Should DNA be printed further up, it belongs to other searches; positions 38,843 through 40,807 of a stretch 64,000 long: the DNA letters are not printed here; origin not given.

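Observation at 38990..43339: PKS subunit with inactive KS (KS0), AT, DH and an integrated C-terminal Sfp-type PPTase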

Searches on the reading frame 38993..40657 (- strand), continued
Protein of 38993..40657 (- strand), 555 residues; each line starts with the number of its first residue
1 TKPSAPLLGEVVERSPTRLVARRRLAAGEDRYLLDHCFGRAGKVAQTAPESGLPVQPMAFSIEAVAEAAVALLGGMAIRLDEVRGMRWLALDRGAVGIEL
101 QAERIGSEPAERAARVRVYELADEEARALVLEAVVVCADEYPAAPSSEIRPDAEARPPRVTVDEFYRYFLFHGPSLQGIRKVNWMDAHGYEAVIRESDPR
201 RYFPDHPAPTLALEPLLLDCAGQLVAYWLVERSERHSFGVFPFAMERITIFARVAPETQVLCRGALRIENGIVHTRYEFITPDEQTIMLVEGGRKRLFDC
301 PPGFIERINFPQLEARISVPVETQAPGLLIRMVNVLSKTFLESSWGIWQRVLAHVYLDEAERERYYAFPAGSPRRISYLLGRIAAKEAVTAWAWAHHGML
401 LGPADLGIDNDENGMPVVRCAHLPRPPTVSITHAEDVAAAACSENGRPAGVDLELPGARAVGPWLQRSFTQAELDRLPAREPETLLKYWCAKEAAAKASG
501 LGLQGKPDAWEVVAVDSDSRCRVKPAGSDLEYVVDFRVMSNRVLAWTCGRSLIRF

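Call 74: get_annotated_region(hit=H4, flank=14000)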
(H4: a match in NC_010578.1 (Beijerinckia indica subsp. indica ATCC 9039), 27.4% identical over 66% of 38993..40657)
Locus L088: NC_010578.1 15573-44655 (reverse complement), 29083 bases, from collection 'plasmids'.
description: Beijerinckia indica subsp. indica ATCC 9039 plasmid pBIND02, complete sequence
organism: Beijerinckia indica subsp. indica ATCC 9039 (NCBI taxid 395963)
taxonomy: Bacteria; Pseudomonadota; Alphaproteobacteria; Hyphomicrobiales; Beijerinckiaceae; Beijerinckia; Beijerinckia indica; Beijerinckia indica subsp. indica ATCC 9039
host: -; source: -; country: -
typing (MOB-suite, as given by PLSDB): non-mobilizable; replicon rep_cluster_499
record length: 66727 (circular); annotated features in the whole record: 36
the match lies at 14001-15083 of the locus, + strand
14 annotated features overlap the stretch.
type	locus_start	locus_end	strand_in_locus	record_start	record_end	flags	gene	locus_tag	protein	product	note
CDS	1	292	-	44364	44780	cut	-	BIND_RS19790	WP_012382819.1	hypothetical protein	-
CDS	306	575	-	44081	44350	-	-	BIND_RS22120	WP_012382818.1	hypothetical protein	-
CDS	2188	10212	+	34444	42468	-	-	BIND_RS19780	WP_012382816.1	type I polyketide synthase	-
CDS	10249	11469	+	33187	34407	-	-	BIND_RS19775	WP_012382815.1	3-oxoacyl-[acyl-carrier-protein] synthase III C-terminal domain-containing protein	-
CDS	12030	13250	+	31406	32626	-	-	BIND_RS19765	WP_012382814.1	3-oxoacyl-[acyl-carrier-protein] synthase III C-terminal domain-containing protein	-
CDS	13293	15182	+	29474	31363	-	-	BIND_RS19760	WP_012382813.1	4'-phosphopantetheinyl transferase superfamily protein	-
CDS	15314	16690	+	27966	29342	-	-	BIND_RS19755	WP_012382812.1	glycosyltransferase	-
CDS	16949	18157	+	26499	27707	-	-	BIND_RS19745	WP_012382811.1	ABC transporter permease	-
CDS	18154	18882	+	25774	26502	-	-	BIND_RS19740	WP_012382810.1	ABC transporter ATP-binding protein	-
CDS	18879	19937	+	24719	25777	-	-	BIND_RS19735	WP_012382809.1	efflux RND transporter periplasmic adaptor subunit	-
CDS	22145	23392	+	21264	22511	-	-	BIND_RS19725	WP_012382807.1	replication initiator protein A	-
CDS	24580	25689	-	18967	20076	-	-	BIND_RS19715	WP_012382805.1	ParB/RepB/Spo0J family partition protein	GO:0007059 - chromosome segregation [Evidence IEA]; GO:0000910 - cytokinesis [Evidence IEA]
CDS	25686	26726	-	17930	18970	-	-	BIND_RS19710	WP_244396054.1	AAA family ATPase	-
CDS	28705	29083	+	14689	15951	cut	-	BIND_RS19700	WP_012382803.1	nucleotide sugar dehydrogenase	GO:0000271 - polysaccharide biosynthetic process [Evidence IEA]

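Call 75: get_annotated_region(hit=H2, flank=12000)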
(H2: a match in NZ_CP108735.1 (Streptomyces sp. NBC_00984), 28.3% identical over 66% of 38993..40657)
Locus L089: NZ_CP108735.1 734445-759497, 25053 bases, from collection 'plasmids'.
description: Streptomyces sp. NBC_00984 plasmid unnamed1, complete sequence
organism: Streptomyces sp. NBC_00984 (NCBI taxid 2903700)
taxonomy: Bacteria; Actinomycetota; Actinomycetes; Kitasatosporales; Streptomycetaceae; Streptomyces; Streptomyces sp. NBC 00984
host: -; source: -; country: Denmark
typing (MOB-suite, as given by PLSDB): mobilizable; relaxase MOBF,MOBP
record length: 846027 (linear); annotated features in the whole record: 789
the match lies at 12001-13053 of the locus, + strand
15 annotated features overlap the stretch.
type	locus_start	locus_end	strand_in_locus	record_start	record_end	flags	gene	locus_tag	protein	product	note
CDS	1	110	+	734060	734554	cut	-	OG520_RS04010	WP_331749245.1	hypothetical protein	-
CDS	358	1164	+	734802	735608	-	-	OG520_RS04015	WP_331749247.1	hypothetical protein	-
CDS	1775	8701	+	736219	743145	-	-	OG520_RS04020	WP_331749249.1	SDR family oxidoreductase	-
CDS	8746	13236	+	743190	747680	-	-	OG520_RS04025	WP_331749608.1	beta-ketoacyl synthase N-terminal-like domain-containing protein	-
CDS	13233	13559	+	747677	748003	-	-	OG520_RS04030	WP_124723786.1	acyl carrier protein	-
CDS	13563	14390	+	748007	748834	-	-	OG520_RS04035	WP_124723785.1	alpha/beta hydrolase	-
CDS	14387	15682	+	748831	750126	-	-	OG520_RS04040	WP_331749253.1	glycosyltransferase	-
CDS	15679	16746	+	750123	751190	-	-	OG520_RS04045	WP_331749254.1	class I SAM-dependent methyltransferase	-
CDS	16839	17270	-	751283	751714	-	-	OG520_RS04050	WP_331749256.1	SgcJ/EcaC family oxidoreductase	-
CDS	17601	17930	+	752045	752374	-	-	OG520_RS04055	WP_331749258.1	transposase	GO:0006313 - DNA transposition [Evidence IEA]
CDS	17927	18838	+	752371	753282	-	-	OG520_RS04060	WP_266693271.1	IS3 family transposase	-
CDS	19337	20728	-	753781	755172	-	-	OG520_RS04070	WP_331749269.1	serine hydrolase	-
CDS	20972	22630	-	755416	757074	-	-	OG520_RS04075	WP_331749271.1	helix-turn-helix domain-containing protein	-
CDS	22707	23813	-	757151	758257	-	menC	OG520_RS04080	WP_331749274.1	o-succinylbenzoate synthase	GO:0009234 - menaquinone biosynthetic process [Evidence IEA]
CDS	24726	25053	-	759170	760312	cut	-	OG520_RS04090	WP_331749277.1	M20 family metallopeptidase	-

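Call 76: search_protein_families(library=pfam, proteins=[L088:13293-15182:+, L088:2188-10212:+, L089:8746-13236:+, L089:1775-8701:+, L088:15314-16690:+, L089:14387-15682:+], max_evalue=0.001)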
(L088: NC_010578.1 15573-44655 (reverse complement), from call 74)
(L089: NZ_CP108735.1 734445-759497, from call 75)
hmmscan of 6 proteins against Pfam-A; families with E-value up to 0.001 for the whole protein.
L088:13293-15182:+ (629 aa): 2 families
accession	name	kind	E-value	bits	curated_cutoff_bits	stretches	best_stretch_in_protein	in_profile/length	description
PF01648.25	ACPS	-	1.3e-15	57.8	25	1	508-594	1-94/111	4'-phosphopantetheinyl transferase superfamily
PF14765.12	PS-DH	-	5.7e-11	42.7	23.7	1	217-356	8-152/166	Polyketide synthase dehydratase N-terminal domain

L088:2188-10212:+ (2674 aa): 9 families
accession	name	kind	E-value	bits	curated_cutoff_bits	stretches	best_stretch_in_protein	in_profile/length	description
PF00109.32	ketoacyl-synt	-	9.5e-65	219.1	20.8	1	686-963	2-252/252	Beta-ketoacyl synthase, N-terminal domain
PF02801.28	Ketoacyl-synt_C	-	6.7e-40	136.2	20.8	1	971-1088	1-118/119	Beta-ketoacyl synthase, C-terminal domain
PF00698.26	Acyl_transf_1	-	1.2e-38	133.8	32.7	1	1265-1546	3-268/319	Acyl transferase domain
PF08659.16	KR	-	1.6e-33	116.6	22.6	1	2391-2615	2-179/180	KR domain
PF03060.21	NMO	-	1.8e-22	80.6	28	2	312-584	2-285/331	Nitronate monooxygenase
PF00106.31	adh_short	-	8.5e-16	58.5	26.6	1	2474-2616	36-184/195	short chain dehydrogenase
PF13561.12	adh_short_C2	-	2e-12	47.6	27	1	2477-2603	34-163/236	Enoyl-(Acyl carrier protein) reductase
PF00550.31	PP-binding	-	3e-11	43.8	20.8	2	2032-2077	3-47/67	Phosphopantetheine attachment site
PF16197.11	KAsynt_C_assoc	-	2.5e-09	38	33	1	1091-1203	1-105/111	Ketoacyl-synthetase C-terminal extension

L089:8746-13236:+ (1496 aa): 7 families
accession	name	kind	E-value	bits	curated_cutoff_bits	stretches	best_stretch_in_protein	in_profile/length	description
PF00109.32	ketoacyl-synt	-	2e-61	208.2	20.8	1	7-292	3-252/252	Beta-ketoacyl synthase, N-terminal domain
PF02801.28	Ketoacyl-synt_C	-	1.3e-32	112.7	20.8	1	300-417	1-118/119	Beta-ketoacyl synthase, C-terminal domain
PF00698.26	Acyl_transf_1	-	1.7e-14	54.5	32.7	1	620-839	65-279/319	Acyl transferase domain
PF01648.25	ACPS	-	4.8e-12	46.3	25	1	1373-1446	3-78/111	4'-phosphopantetheinyl transferase superfamily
PF14765.12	PS-DH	-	7.8e-11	42.2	23.7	1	1096-1236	10-164/166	Polyketide synthase dehydratase N-terminal domain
PF16197.11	KAsynt_C_assoc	-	2.5e-09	38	33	1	422-504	6-74/111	Ketoacyl-synthetase C-terminal extension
PF00108.29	Thiolase_N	-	6.2e-06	26.2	26.4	1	204-242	75-113/260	Thiolase, N-terminal domain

L089:1775-8701:+ (2308 aa): 10 families
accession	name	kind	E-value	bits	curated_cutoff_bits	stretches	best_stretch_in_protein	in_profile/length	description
PF00109.32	ketoacyl-synt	-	1.2e-60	205.7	20.8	1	676-936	3-252/252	Beta-ketoacyl synthase, N-terminal domain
PF00698.26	Acyl_transf_1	-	2.6e-39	136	32.7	1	1228-1520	2-279/319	Acyl transferase domain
PF02801.28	Ketoacyl-synt_C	-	3.9e-38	130.6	20.8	1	944-1062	1-119/119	Beta-ketoacyl synthase, C-terminal domain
PF08659.16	KR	-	2.7e-32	112.6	22.6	1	2032-2253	2-179/180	KR domain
PF03060.21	NMO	-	3.4e-19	69.9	28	2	310-538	7-246/331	Nitronate monooxygenase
PF13561.12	adh_short_C2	-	6.2e-15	55.9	27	1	2108-2248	26-169/236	Enoyl-(Acyl carrier protein) reductase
PF00106.31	adh_short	-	2.3e-11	44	26.6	1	2109-2248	34-175/195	short chain dehydrogenase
PF16197.11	KAsynt_C_assoc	-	3.1e-10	40.9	33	1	1078-1154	16-87/111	Ketoacyl-synthetase C-terminal extension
PF00550.31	PP-binding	-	3.2e-06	27.7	20.8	1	1710-1756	2-47/67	Phosphopantetheine attachment site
PF00108.29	Thiolase_N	-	0.00071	19.5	26.4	0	852-885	79-112/260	Thiolase, N-terminal domain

L088:15314-16690:+ (458 aa): 5 families
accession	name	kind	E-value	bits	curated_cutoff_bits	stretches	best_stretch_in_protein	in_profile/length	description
PF00534.26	Glycos_transf_1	-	2.3e-28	99.3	26.4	1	257-418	13-170/172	Glycosyl transferases group 1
PF13692.12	Glyco_trans_1_4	-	7.5e-23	81.8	27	1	261-406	3-142/142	Glycosyl transferases group 1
PF20706.3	GT4-conflict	-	1.3e-11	44.6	26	1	253-430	191-382/385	Family 4 Glycosyltransferase in conflict systems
PF13439.12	Glyco_transf_4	-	4e-06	27.4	28.5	1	122-232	62-168/170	Glycosyltransferase Family 4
PF13524.12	Glyco_trans_1_2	-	2.4e-05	24.8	25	1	292-434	16-143/144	Glycosyl transferase-like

L089:14387-15682:+ (431 aa): 4 families
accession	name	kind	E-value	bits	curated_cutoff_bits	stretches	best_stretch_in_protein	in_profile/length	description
PF00201.24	UDPGT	-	9.8e-18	64.7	19.5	1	268-363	322-418/499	UDP-glucoronosyl and UDP-glucosyl transferase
PF06722.18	EryCIII-like_C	-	5.4e-15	56.1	31.7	1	270-365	33-127/145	Erythromycin biosynthesis protein CIII-like, C-terminal domain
PF04101.22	Glyco_tran_28_C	-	3.9e-09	37.2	22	1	288-356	74-146/166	Glycosyltransferase family 28 C-terminal domain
PF21036.3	EryCIII-like_N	-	7.6e-05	22.9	27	1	85-130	82-127/216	Erythromycin biosynthesis protein CIII-like, N-terminal domain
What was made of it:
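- The Ars-type system works with DH-PPT alone, with no second KS or AT (calls 74, 76).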
